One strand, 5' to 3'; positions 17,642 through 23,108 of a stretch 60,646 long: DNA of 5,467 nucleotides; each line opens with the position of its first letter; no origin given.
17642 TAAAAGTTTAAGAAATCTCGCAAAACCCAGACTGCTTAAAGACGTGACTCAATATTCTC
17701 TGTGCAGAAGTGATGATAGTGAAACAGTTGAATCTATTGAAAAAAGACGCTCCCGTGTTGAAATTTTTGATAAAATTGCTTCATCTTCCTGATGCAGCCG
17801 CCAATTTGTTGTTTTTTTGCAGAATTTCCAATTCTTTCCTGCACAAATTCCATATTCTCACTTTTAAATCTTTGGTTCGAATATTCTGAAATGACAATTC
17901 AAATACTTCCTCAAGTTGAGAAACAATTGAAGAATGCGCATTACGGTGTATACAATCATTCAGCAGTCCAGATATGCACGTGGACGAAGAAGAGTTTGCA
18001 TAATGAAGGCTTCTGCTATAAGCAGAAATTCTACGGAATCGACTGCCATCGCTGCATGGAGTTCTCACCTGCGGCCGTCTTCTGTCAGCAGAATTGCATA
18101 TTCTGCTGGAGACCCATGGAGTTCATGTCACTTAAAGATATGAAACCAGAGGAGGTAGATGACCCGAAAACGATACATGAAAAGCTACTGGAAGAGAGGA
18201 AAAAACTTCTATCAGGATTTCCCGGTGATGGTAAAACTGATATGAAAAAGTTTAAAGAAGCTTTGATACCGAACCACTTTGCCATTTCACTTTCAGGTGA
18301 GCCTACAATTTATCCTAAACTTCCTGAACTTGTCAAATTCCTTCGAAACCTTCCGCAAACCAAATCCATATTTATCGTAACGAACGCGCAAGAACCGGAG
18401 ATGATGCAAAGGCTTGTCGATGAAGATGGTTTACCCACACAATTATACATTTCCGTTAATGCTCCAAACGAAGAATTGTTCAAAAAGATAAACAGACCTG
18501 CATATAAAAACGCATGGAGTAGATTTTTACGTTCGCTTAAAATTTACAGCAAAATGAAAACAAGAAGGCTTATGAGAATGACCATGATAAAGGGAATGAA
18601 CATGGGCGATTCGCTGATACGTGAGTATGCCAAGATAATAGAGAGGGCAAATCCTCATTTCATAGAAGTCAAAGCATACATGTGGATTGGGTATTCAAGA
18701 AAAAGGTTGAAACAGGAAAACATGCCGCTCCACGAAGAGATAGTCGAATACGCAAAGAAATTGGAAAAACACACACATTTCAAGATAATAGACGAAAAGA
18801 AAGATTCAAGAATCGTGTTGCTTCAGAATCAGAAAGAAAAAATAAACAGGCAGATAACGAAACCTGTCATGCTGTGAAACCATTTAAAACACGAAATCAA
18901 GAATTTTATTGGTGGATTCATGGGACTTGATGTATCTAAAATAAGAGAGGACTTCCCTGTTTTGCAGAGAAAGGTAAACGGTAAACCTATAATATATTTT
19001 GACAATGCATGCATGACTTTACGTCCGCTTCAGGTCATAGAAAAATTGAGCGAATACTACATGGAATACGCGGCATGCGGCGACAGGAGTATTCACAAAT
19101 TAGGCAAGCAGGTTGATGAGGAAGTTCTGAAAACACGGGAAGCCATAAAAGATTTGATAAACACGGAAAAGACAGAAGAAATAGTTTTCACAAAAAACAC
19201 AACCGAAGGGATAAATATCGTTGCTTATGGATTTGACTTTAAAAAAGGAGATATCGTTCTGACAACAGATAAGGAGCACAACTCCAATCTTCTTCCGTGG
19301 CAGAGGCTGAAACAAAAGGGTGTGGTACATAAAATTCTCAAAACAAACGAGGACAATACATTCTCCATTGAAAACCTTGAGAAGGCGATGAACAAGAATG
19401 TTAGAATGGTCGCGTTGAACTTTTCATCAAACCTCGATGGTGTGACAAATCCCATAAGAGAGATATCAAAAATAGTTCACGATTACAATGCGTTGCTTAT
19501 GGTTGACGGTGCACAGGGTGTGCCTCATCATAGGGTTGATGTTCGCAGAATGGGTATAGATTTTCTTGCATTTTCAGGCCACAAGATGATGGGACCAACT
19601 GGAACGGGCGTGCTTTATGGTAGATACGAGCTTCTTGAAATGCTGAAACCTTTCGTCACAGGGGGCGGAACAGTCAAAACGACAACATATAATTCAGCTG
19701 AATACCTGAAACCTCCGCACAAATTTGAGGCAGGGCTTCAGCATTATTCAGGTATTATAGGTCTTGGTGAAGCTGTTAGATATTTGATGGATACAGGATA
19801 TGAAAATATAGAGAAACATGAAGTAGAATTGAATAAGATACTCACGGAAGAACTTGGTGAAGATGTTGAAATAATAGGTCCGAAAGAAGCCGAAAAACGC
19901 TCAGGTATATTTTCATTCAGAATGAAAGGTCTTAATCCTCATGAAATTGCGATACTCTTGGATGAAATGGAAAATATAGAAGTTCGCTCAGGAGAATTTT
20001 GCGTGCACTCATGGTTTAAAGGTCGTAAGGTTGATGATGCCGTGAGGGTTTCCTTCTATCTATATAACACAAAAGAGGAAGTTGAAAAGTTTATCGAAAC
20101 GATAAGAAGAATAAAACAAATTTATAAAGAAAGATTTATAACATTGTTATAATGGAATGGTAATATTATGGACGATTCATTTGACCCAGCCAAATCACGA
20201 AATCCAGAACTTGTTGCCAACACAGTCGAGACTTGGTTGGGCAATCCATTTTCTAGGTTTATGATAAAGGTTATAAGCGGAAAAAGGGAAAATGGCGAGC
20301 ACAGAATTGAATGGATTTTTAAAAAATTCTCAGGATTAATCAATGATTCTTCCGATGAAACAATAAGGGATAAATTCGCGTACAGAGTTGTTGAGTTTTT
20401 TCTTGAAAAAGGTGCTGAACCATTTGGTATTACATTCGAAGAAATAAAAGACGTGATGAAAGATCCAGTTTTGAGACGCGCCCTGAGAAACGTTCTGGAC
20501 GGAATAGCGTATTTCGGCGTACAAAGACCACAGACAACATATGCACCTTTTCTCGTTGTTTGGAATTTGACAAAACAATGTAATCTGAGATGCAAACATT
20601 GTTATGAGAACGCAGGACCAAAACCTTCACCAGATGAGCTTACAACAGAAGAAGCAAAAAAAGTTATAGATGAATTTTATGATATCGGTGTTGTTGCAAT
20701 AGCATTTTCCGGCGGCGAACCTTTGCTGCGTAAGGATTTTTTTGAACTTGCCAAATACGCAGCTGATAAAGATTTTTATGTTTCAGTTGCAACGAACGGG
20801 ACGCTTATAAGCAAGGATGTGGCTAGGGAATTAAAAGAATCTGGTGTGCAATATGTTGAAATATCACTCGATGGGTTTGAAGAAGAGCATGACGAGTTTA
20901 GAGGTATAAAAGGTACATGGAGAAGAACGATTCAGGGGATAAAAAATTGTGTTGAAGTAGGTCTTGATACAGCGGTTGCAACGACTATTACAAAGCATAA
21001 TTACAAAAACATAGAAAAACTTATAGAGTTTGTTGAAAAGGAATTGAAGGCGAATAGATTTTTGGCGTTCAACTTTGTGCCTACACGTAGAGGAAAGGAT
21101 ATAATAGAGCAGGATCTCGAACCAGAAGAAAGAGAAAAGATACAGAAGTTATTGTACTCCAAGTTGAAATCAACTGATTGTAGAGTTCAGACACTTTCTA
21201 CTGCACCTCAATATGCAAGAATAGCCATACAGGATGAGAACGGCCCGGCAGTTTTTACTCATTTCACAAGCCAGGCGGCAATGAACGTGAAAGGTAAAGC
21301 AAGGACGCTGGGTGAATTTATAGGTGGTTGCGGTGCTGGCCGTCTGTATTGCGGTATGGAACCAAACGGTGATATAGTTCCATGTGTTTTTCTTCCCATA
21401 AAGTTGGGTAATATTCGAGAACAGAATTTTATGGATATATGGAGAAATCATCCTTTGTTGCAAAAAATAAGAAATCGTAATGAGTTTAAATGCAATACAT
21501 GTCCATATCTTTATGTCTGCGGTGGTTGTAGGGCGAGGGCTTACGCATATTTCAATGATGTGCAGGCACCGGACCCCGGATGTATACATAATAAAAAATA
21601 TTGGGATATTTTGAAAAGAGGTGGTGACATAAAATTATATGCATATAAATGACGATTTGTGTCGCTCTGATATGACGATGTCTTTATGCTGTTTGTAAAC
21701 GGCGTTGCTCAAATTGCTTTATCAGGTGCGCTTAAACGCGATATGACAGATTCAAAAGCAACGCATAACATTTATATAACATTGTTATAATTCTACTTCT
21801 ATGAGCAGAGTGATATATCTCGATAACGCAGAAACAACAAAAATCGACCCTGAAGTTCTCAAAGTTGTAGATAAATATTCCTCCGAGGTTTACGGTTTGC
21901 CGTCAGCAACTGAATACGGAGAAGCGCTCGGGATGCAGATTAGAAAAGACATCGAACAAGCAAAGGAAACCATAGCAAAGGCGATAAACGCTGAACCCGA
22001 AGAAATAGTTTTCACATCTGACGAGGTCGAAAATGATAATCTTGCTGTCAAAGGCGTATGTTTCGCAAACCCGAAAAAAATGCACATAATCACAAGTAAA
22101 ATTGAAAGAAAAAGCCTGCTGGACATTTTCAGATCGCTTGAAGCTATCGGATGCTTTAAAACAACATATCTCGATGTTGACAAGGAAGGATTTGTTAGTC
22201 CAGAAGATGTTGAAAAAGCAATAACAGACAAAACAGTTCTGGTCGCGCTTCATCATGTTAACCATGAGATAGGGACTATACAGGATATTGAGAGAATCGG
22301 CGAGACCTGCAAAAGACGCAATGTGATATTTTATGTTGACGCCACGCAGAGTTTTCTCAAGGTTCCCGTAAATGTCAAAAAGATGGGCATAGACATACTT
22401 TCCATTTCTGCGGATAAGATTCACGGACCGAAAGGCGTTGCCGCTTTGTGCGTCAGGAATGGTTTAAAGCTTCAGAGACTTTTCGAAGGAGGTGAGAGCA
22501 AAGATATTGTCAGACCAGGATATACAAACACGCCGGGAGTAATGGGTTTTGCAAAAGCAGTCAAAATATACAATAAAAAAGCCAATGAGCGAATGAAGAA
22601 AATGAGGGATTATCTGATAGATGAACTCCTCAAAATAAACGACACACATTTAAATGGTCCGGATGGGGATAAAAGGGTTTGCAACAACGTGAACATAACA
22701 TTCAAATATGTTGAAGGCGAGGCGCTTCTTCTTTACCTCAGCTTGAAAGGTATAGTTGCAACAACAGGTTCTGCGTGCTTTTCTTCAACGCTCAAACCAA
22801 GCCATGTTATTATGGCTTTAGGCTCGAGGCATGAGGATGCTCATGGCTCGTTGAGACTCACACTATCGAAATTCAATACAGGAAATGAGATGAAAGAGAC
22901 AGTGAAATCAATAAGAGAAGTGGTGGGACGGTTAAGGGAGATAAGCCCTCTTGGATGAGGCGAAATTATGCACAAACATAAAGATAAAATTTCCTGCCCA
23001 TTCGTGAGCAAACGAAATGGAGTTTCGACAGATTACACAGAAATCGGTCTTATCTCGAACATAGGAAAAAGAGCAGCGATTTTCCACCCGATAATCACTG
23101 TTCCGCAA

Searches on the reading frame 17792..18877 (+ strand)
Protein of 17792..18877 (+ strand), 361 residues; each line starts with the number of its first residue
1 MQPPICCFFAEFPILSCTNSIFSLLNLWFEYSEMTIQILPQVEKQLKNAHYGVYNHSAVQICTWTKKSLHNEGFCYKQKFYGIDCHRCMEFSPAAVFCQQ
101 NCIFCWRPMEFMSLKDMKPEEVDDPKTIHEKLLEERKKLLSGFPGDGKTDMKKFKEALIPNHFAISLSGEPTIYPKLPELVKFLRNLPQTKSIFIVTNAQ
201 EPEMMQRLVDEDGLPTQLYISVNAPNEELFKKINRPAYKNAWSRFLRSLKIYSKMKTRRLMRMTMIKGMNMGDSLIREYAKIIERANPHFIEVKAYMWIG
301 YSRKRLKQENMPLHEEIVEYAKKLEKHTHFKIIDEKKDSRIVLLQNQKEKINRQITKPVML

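Call 22: search_protein_families(library=pfam, max_evalue=0.001, proteins=[window:17792-18877:+])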
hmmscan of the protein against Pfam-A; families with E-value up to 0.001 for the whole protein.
window:17792-18877:+ (361 aa): 2 families
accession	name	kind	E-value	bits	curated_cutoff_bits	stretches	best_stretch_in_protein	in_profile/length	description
PF08608.17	Wyosine_form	-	2.1e-24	86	22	1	285-346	1-63/63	Wyosine base formation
PF04055.27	Radical_SAM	-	4.2e-16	60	29.5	1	96-273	5-158/166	Radical SAM superfamily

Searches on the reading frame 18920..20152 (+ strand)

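Call 22: search_protein_families(library=pfam, max_evalue=0.001, proteins=[window:18920-20152:+])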
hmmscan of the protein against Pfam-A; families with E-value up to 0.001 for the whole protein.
window:18920-20152:+ (410 aa): 4 families
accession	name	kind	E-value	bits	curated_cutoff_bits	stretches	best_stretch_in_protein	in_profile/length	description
PF00266.25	Aminotran_5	-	3.9e-118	395.1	21.5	1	25-391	1-371/371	Aminotransferase class-V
PF00155.27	Aminotran_1_2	-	2.2e-07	30.9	19.7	1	71-248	46-247/361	Aminotransferase class I and II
PF01053.26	Cys_Met_Meta_PP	-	0.00021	20.4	27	1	108-224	89-200/381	Cys/Met metabolism PLP-dependent enzyme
PF01212.27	Beta_elim_lyase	-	0.00024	21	27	1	66-239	31-216/288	Beta-eliminating lyase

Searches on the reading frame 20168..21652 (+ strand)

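Call 22: search_protein_families(library=pfam, max_evalue=0.001, proteins=[window:20168-21652:+])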
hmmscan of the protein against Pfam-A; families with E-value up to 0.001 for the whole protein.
window:20168-21652:+ (494 aa): 3 families
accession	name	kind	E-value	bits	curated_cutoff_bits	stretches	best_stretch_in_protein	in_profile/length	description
PF04055.27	Radical_SAM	-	2.5e-35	122.5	29.5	1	133-289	2-166/166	Radical SAM superfamily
PF13186.11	SPASM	-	1.9e-11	44.5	21.5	1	388-446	1-67/67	Iron-sulfur cluster-binding domain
PF13353.11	Fer4_12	-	1.2e-08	35.8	22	1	135-238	12-118/137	4Fe-4S single cluster domain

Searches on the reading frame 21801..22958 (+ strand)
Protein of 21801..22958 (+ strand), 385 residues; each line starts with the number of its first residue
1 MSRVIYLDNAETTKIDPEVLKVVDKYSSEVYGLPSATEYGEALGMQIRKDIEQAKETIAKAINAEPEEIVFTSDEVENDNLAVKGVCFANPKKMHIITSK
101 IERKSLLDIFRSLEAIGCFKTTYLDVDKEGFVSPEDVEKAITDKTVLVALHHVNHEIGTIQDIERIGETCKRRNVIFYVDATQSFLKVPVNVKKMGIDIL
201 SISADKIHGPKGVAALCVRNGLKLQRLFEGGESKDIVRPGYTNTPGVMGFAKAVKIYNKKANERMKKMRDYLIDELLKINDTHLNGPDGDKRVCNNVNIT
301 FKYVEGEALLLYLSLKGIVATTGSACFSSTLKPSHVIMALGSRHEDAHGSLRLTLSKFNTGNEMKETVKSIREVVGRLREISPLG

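Call 22: search_protein_families(library=pfam, max_evalue=0.001, proteins=[window:21801-22958:+])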
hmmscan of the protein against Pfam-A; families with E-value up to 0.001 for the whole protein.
window:21801-22958:+ (385 aa): 3 families
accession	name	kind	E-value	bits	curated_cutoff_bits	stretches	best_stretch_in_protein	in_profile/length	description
PF00266.25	Aminotran_5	-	5.4e-65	220.2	21.5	1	5-364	1-368/371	Aminotransferase class-V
PF01041.23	DegT_DnrJ_EryC1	-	7.4e-05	22.6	19.8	1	120-185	87-150/360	DegT/DnrJ/EryC1/StrS aminotransferase family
PF01053.26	Cys_Met_Meta_PP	-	7.4e-05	21.9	27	1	131-206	124-198/381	Cys/Met metabolism PLP-dependent enzyme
